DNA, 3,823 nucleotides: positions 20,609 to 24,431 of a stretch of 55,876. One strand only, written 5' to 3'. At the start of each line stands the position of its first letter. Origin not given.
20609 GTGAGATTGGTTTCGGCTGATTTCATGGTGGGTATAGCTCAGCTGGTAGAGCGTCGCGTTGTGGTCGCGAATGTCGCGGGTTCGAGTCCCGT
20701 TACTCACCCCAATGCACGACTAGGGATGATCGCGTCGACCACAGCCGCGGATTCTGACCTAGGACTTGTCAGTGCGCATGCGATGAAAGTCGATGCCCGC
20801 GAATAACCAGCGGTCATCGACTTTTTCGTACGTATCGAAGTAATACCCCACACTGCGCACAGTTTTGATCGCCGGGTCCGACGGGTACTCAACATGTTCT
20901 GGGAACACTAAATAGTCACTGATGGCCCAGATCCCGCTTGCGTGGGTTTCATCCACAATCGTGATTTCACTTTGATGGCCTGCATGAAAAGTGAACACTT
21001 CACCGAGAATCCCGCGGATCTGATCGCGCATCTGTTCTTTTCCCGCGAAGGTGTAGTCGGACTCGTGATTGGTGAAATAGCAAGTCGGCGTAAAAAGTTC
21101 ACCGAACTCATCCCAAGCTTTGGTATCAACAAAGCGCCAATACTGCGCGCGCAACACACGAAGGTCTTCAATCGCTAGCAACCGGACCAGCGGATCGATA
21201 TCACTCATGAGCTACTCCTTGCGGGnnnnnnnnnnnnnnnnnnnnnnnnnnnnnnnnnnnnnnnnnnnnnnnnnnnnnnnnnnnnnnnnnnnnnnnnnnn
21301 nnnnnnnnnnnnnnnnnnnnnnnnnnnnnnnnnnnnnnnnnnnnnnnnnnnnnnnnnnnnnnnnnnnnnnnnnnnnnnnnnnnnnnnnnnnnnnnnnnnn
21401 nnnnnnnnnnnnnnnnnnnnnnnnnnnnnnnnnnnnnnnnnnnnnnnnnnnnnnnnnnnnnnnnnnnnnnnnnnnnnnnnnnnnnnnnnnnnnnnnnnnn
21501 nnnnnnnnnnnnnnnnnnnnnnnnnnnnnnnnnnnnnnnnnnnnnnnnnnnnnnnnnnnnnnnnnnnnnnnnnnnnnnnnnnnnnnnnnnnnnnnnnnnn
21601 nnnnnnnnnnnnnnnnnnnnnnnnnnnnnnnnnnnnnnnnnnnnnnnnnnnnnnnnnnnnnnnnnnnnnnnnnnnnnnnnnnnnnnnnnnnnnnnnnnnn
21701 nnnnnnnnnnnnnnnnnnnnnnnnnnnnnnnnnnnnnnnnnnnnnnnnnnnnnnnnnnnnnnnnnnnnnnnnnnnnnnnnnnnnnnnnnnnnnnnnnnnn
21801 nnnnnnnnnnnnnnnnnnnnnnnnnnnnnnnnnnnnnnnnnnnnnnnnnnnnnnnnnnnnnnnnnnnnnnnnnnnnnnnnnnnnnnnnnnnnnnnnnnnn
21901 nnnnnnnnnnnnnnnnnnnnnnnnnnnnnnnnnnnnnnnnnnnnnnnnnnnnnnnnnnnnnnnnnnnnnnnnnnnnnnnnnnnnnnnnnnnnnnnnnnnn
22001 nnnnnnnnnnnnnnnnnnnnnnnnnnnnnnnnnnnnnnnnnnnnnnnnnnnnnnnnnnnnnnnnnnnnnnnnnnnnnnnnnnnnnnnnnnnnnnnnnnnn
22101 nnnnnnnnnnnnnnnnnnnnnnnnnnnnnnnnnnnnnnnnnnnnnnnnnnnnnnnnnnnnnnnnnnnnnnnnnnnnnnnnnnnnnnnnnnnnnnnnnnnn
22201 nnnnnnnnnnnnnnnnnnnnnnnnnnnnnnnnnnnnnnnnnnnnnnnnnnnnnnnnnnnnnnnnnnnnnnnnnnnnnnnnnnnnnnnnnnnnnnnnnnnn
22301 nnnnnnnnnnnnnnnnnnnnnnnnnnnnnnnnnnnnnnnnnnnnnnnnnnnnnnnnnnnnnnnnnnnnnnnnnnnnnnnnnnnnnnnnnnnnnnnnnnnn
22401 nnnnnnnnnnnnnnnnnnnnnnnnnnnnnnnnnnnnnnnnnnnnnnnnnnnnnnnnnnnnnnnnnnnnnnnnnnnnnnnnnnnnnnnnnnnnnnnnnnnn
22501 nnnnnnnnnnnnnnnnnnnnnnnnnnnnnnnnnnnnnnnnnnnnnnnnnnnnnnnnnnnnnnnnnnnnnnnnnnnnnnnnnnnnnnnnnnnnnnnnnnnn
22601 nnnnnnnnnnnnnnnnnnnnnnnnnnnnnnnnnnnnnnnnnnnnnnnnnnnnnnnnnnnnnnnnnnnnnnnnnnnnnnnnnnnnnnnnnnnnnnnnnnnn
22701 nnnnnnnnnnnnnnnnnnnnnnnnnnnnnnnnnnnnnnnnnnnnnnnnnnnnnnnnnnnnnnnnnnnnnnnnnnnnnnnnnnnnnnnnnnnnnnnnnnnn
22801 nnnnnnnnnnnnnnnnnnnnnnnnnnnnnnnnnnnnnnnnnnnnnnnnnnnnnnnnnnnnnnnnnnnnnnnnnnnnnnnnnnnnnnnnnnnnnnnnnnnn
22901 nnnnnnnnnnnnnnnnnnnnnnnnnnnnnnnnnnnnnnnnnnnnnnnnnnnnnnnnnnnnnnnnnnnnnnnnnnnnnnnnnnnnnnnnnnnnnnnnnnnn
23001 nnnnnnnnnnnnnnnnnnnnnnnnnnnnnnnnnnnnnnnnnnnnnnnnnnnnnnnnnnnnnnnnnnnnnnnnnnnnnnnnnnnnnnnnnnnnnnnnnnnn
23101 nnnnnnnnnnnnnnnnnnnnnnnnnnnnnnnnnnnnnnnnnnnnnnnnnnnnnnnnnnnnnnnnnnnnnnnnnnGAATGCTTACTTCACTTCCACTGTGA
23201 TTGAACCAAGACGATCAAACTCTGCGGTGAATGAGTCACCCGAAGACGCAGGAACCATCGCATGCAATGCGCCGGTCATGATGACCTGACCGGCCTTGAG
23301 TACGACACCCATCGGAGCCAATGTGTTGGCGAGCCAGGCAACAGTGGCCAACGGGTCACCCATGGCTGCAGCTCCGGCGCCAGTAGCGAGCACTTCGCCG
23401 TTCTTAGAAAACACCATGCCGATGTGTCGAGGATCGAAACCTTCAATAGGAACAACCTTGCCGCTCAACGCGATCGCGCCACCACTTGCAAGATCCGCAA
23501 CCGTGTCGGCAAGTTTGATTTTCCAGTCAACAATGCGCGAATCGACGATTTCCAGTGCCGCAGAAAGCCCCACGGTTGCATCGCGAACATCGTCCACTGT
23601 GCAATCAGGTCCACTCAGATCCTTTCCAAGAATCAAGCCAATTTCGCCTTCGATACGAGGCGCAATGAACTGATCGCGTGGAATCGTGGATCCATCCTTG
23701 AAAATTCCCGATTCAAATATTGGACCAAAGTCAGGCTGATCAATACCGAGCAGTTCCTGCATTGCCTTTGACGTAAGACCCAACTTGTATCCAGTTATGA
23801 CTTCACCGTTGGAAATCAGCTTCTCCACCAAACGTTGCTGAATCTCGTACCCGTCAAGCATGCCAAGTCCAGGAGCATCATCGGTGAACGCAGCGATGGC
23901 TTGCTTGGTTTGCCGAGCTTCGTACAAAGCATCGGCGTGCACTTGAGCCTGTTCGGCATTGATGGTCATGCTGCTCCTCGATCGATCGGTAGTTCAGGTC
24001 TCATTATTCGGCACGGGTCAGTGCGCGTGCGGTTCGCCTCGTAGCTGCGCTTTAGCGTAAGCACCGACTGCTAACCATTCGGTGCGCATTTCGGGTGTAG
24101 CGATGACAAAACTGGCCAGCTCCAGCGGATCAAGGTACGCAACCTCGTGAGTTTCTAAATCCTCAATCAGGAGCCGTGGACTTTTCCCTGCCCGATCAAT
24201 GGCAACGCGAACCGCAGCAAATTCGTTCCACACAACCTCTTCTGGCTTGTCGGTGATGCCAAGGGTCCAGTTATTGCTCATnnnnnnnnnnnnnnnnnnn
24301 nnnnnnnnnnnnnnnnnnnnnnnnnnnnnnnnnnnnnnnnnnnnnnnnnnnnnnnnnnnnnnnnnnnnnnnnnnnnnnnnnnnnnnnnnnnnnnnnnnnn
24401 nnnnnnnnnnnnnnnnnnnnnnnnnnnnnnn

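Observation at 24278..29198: Ipf-like block: CoA ligase + Rieske dioxygenase + SCPx-thiolase/DUF35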

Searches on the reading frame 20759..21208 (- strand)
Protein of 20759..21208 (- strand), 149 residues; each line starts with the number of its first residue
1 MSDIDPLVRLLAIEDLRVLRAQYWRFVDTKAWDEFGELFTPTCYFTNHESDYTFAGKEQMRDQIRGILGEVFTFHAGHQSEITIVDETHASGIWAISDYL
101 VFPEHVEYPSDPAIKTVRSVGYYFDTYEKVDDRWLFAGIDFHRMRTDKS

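Call 4: search_protein_families(library=pfam, proteins=[window:20759-21208:-])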
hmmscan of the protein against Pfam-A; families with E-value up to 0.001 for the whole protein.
window:20759-21208:- (149 aa): 2 families
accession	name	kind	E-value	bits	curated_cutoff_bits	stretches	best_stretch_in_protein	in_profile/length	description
PF13577.12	SnoaL_4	-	6e-19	68.7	24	1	9-137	2-123/126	SnoaL-like domain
PF12680.13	SnoaL_2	-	0.00038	21.5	27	1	22-93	3-76/102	SnoaL-like domain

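Call 39: search_protein_families(library=ncbifam, proteins=[window:20759-21208:-], max_evalue=0.1)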
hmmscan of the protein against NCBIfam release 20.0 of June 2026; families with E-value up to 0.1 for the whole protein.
window:20759-21208:- (149 aa): 1 family
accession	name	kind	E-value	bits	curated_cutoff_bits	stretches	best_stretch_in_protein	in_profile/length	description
TIGR02246.1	TIGR02246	subfamily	0.016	15.2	33.95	1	18-111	8-101/128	SgcJ/EcaC family oxidoreductase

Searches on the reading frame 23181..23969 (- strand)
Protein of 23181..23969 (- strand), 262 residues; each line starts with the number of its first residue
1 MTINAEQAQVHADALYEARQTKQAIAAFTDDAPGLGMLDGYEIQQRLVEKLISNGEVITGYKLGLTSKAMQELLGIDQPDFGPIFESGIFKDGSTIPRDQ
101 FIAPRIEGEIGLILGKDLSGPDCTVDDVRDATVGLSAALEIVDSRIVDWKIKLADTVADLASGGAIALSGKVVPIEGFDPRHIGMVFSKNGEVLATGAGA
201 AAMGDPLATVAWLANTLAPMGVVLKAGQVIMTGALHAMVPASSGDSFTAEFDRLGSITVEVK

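Call 4: search_protein_families(library=pfam, proteins=[window:23181-23969:-])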
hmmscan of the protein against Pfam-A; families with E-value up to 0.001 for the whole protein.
window:23181-23969:- (262 aa): 1 family
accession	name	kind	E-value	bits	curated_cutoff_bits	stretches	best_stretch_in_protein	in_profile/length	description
PF01557.24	FAA_hydrolase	-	1e-15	58.5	23.9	1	90-261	36-213/214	Fumarylacetoacetate (FAA) hydrolase C-terminal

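Call 39: search_protein_families(library=ncbifam, proteins=[window:23181-23969:-], max_evalue=0.1)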
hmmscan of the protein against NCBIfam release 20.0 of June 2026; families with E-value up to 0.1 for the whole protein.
window:23181-23969:- (262 aa): 6 families
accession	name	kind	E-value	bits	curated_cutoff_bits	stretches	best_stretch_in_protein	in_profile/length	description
TIGR03220.1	catechol_dmpE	equivalog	3.6e-80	269.1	408.8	1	10-260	4-254/255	2-oxopent-4-enoate hydratase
TIGR02312.1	HpaH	equivalog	3.7e-68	230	351.5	1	6-260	5-265/267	2-oxo-hept-4-ene-1,7-dioate hydratase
NF008461.0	PRK11342.1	equivalog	1.1e-60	205.2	350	1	10-260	8-258/269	2-keto-4-pentenoate hydratase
TIGR03218.1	catechol_dmpH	equivalog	4.4e-57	193.4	350.55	1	1-259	3-261/263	2-oxo-3-hexenedioate decarboxylase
NF007967.0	PRK10691.1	equivalog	4.8e-07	29.3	201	1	106-253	69-211/219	fumarylacetoacetate hydrolase family protein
NF008147.1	PRK10898.1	equivalog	0.078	12.1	408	0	33-73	229-268/352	outer membrane-stress sensor serine endopeptidase DegS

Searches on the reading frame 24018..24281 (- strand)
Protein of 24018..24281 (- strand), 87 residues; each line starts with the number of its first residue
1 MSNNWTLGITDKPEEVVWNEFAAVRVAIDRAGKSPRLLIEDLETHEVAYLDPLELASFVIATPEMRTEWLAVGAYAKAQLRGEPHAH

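Call 24: search_protein_families(library=pfam, proteins=[window:24018-24281:-], max_evalue=0.01)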
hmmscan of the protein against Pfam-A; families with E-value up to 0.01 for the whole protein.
window:24018-24281:- (87 aa): 0 families

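Call 36: search_protein_families(library=pfam, proteins=[window:24018-24281:-], max_evalue=10)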
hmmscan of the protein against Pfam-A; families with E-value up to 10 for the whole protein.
window:24018-24281:- (87 aa): 0 families

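Call 39: search_protein_families(library=ncbifam, proteins=[window:24018-24281:-], max_evalue=0.1)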
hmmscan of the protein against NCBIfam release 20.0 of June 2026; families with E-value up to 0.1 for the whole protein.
window:24018-24281:- (87 aa): 0 families

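Call 53: find_homologous_proteins(query=window:24018-24281:-, max_evalue=0.001)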
Query window:24018-24281:- (87 aa): 5 proteins with E <= 0.001 among 6 candidates.
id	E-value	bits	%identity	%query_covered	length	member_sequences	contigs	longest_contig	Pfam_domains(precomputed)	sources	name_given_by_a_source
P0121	9.1e-50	184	97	100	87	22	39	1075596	-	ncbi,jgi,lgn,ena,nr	ncbi:MAG: hypothetical protein PHN51_04005 [Candidatus Nanopelagicales bacterium]|nr:hypothetical pr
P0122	5.5e-32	127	78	98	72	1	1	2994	-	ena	-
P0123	3.3e-16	77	54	83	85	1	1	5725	-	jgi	jgi:hypothetical protein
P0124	1.9e-14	71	60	69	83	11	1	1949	-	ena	-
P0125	2.5e-13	68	57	78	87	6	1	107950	-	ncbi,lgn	ncbi:hypothetical protein BH09ACT8_BH09ACT8_34260 [soil metagenome]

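Call 55: find_homologous_proteins(query=A3, max_evalue=0.001)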
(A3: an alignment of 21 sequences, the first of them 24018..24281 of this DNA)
Query A3 (21 sequences) (87 aa, profile of the alignment): 4020 proteins with E <= 0.001 among 8000 candidates; the best 120 are listed.
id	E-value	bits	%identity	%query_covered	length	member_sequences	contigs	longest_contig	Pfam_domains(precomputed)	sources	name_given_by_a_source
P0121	7.9e-29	117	97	100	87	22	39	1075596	-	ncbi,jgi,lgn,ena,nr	ncbi:MAG: hypothetical protein PHN51_04005 [Candidatus Nanopelagicales bacterium]|nr:hypothetical pr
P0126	8.8e-29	117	58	69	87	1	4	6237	-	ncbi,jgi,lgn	jgi:hypothetical protein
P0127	1.1e-28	116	63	66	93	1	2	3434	-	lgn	-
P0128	1.6e-28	116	70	66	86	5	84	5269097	-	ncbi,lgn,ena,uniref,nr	ncbi:hypothetical protein C731_4629 [Mycolicibacterium hassiacum DSM 44199]|uniref:Uncharacterized p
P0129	3.7e-28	115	61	66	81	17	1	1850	-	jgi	jgi:hypothetical protein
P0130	3.9e-28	115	63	66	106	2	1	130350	-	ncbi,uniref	ncbi:hypothetical protein [Streptomyces sp. NPDC058247]|uniref:hypothetical protein n=1 Tax=Streptom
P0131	5.0e-28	114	62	69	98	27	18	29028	-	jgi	jgi:hypothetical protein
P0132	5.1e-28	114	58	69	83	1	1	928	-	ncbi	-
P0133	5.1e-28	114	63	69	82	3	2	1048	-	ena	-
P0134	5.9e-28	114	62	69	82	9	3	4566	-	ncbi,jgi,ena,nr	ncbi:MAG TPA: hypothetical protein VN959_09240 [Mycobacterium sp.]|nr:hypothetical protein [Mycobact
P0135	7.0e-28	114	60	69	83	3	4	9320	-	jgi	jgi:hypothetical protein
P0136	7.8e-28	114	58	66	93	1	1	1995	-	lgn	-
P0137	8.6e-28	113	67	66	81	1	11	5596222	-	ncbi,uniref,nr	ncbi:hypothetical protein A5684_13665 [Mycobacterium intracellulare]|uniref:Uncharacterized protein 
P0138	1.0e-27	113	61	76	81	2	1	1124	-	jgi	jgi:hypothetical protein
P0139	1.0e-27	113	63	66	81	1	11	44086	-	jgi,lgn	jgi:hypothetical protein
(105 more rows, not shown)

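Call 61: predict_structure(alignment_id=A4)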
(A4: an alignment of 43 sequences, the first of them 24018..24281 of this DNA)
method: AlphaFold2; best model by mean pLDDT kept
length: 87 residues; sequences in the alignment: 43
mean_pLDDT: 78.4   pTM: 0.62
mean pLDDT of the five models: 78.4, 78.2, 77.5, 77.2, 76.7
residues with pLDDT >= 90: 40; 70-90: 19; 50-70: 16; < 50: 12
segments of 3 or more residues with pLDDT < 50: 1-10
pLDDT, mean of each block of 10 residues (from residue 1): 41 80 92 91 93 95 88 65 53
secondary structure, 60 per line:
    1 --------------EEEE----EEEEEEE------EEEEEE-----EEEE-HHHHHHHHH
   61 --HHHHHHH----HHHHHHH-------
elements in order: E15-18 E23-29 E36-41 E47-50 H52-60 H63-69 H74-80

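Call 66: fold_search(model_id=the predicted structure, library=pdb)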
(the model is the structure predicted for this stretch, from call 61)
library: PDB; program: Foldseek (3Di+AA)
matches with E <= 10: 467; with E <= 0.001: 0
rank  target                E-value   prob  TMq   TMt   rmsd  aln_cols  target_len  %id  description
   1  7hg0_C                5.9e-02  0.41  0.26  0.27  11.9        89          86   19  PanDDA analysis group deposition -- Crystal structure of HRP-2 PWWP domain in complex with Z46169212 (released 2024-11-06)
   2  7hhc_C                9.6e-02  0.41  0.28  0.28  10.9        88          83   17  PanDDA analysis group deposition -- Crystal structure of HRP-2 PWWP domain in complex with Z31432964 (released 2024-11-06)
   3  7hge_C                1.3e-01  0.30  0.26  0.26  11.5        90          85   20  PanDDA analysis group deposition -- Crystal structure of HRP-2 PWWP domain in complex with Z45527714 (released 2024-11-06)
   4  7hgw_C                1.4e-01  0.35  0.27  0.28  11.0        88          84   17  PanDDA analysis group deposition -- Crystal structure of HRP-2 PWWP domain in complex with Z1407673036 (released 2024-11-06)
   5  9i7f_F                2.1e-01  0.23  0.25  0.24  12.1        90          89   20  Crystal structure of HRP-2 PWWP domain with C64S mutation - Crystal form P21 type 1 (released 2025-08-13)
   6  7hg0_B                2.4e-01  0.21  0.26  0.26  12.0        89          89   20  PanDDA analysis group deposition -- Crystal structure of HRP-2 PWWP domain in complex with Z46169212 (released 2024-11-06)
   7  9i7i_C                2.4e-01  0.16  0.23  0.25  11.7        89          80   18  Crystal structure of HRP-2 PWWP domain with C64S mutation - Crystal form P212121 (released 2025-08-13)
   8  7hhf_C                2.5e-01  0.23  0.27  0.27  11.8        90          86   20  PanDDA analysis group deposition -- Crystal structure of HRP-2 PWWP domain in complex with Z1267773633 (released 2024-11-06)
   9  7hgd_C                2.9e-01  0.16  0.24  0.25  11.3        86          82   21  PanDDA analysis group deposition -- Crystal structure of HRP-2 PWWP domain in complex with Z363071686 (released 2024-11-06)
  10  6kcp_A                3.2e-01  0.18  0.22  0.22   9.2        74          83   12  Shuguo PWWP in complex with ssDNA (released 2020-07-01)
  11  9i7j_E                3.4e-01  0.20  0.26  0.26  10.7        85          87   16  Crystal structure of HRP-2 PWWP domain with C64S mutation - Crystal form P21212 (released 2025-08-13)
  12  7hg9_C                3.7e-01  0.16  0.25  0.25  11.7        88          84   22  PanDDA analysis group deposition -- Crystal structure of HRP-2 PWWP domain in complex with Z131516158 (released 2024-11-06)
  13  7hgl_C                4.1e-01  0.20  0.26  0.26  11.1        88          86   22  PanDDA analysis group deposition -- Crystal structure of HRP-2 PWWP domain in complex with Z137790394 (released 2024-11-06)
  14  9grt_B                4.7e-01  0.21  0.26  0.26  10.9        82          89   22  Crystal structure of HRP-2 PWWP domain in complex with compound 29 (released 2024-11-06)
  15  9i7g_B                4.7e-01  0.18  0.26  0.26  10.8        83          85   16  Crystal structure of HRP-2 PWWP domain with C64S mutation - Crystal form P21 type 3 (released 2025-08-13)
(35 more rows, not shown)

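Call 76: find_encoding_contigs(protein=P0121, flank=3000, max_places=5)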
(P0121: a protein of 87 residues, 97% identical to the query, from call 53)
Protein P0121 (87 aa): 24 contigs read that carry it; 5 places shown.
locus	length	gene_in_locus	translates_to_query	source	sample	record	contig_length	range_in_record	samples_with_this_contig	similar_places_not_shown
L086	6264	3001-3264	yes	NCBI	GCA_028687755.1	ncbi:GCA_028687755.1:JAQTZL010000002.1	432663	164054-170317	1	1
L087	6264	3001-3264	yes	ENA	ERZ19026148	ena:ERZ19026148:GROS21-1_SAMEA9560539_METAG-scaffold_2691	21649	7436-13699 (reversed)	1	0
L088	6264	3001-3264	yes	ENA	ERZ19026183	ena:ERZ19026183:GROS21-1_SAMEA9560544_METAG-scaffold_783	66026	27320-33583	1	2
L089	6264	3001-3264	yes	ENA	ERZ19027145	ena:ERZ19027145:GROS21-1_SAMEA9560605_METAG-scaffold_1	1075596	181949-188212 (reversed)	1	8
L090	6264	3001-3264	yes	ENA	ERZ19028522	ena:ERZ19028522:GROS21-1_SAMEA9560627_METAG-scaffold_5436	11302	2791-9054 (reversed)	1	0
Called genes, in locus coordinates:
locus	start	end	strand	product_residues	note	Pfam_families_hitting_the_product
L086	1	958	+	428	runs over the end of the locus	PF00355:Rieske, PF00848:Ring_hydroxyl_A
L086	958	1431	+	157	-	PF13577:SnoaL_4, PF00866:Ring_hydroxyl_B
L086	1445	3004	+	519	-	PF00501:AMP-binding, PF13193:AMP-binding_C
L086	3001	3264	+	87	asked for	-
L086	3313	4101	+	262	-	PF01557:FAA_hydrolase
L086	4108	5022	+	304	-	PF01118:Semialdhyde_dh (weak), PF09290:AcetDehyd-dimer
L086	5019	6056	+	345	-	PF00682:HMGL-like, PF07836:DmpG_comm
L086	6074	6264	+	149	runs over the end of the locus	PF13577:SnoaL_4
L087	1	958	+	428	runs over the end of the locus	PF00355:Rieske, PF00848:Ring_hydroxyl_A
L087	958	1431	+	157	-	PF13577:SnoaL_4 (weak), PF00866:Ring_hydroxyl_B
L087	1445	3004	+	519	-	PF00501:AMP-binding, PF13193:AMP-binding_C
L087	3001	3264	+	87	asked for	-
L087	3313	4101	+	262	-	PF01557:FAA_hydrolase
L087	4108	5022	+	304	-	PF01118:Semialdhyde_dh (weak), PF09290:AcetDehyd-dimer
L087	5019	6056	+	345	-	PF00682:HMGL-like, PF07836:DmpG_comm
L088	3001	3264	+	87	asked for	-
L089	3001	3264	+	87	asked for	-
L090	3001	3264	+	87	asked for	-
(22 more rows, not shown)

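Call 85: search_protein_representatives(alignment_id=A4)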
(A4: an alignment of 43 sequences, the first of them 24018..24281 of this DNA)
Query: 43 sequences, 84 profile positions. Proteins with E-value up to 0.001 (for the whole library): 825; up to 1e-10: 400; up to 1e-30: 0. The best 150 are listed.
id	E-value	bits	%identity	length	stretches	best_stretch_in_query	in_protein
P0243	4.0e-28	113.1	-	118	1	6-82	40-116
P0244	4.7e-28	112.9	-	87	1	10-82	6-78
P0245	1.5e-27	111.3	-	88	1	12-80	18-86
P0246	1.7e-27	111.2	-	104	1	6-79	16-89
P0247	4.1e-26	106.7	-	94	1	7-80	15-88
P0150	5.9e-26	106.2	-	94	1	6-80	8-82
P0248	7.2e-26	105.9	-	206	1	11-80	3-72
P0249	2.7e-25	104.1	-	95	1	13-80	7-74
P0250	5.1e-25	103.2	-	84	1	13-77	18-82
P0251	1.4e-24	101.8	-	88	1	10-80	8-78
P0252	2.8e-24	100.8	-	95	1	14-76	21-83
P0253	5.5e-24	99.9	-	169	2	1-68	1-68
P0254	6.2e-24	99.7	-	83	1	13-80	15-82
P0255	9.1e-24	99.2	-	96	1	7-79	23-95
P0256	9.7e-24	99.1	-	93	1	8-78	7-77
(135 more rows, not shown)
